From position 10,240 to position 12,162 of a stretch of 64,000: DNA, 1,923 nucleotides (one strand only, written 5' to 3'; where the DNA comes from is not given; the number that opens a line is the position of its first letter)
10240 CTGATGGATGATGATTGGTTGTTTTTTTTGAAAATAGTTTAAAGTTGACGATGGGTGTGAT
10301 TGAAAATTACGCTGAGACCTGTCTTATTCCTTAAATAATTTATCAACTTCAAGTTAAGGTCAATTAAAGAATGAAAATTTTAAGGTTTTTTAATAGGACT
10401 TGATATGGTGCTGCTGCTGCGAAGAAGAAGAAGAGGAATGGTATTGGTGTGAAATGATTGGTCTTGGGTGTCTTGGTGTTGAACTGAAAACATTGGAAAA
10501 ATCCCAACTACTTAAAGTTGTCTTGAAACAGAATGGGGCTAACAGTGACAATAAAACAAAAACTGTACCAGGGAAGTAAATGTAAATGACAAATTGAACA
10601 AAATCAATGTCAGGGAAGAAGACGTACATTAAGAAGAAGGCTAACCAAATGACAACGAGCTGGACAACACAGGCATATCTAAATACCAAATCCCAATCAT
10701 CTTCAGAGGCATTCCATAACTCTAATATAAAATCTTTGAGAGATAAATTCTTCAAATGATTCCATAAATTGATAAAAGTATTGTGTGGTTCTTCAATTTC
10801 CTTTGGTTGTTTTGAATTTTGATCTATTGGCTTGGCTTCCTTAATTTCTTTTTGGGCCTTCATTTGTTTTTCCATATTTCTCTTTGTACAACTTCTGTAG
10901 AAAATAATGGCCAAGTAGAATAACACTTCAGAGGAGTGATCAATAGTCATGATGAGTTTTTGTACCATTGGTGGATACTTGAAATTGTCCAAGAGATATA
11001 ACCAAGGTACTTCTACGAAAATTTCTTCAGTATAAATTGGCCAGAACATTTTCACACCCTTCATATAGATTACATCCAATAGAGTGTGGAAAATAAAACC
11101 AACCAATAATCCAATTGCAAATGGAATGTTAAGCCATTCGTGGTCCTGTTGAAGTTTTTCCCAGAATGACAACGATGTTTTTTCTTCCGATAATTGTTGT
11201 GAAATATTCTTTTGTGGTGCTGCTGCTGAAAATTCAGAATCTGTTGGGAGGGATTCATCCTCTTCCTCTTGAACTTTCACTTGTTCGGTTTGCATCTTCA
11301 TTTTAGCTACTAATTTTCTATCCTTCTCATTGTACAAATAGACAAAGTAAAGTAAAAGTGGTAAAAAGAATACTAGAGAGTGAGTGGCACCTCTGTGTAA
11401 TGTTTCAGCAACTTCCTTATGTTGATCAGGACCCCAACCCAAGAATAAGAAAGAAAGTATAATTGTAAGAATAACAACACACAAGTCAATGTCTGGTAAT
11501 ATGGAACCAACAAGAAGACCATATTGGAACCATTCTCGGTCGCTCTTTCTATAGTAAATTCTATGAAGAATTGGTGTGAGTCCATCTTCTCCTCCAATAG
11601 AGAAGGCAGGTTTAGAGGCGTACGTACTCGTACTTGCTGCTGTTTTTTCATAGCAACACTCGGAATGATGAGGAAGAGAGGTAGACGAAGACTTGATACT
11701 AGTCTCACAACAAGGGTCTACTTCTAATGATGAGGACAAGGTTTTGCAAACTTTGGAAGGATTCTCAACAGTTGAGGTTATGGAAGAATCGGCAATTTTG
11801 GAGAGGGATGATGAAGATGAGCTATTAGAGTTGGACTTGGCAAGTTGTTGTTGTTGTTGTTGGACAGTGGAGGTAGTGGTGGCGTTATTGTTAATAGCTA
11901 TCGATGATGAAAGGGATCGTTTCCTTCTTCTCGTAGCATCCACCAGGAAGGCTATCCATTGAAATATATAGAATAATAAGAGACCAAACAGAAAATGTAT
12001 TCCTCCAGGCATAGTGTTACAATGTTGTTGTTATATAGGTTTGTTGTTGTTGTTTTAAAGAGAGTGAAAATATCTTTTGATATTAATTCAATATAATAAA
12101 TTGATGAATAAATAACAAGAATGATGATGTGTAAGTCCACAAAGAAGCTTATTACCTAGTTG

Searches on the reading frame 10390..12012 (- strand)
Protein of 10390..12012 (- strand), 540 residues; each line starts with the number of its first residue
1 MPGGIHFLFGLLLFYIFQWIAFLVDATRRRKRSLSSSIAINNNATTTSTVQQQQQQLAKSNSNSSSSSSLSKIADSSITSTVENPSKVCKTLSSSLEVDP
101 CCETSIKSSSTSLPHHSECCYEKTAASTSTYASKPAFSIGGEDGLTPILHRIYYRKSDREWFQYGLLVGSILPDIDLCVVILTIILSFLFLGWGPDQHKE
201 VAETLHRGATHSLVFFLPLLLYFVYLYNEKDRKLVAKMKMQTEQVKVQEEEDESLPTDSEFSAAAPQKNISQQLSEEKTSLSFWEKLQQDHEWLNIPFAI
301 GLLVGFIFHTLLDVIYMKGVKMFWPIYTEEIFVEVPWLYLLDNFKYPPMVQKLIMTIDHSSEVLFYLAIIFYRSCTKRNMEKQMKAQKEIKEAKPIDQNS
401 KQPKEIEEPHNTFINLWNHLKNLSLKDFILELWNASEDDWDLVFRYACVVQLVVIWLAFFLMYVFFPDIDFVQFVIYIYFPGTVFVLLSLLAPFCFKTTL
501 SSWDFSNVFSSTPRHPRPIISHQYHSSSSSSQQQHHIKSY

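Call 16: search_protein_families(library=pfam, proteins=[window:10390-12012:-])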
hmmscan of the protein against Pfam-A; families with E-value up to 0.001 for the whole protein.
window:10390-12012:- (540 aa): 1 family
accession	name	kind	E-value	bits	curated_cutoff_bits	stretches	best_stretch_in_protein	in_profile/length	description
PF04307.19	YdjM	-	5.8e-18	65.4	29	1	161-372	28-165/176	YdjM inner membrane protein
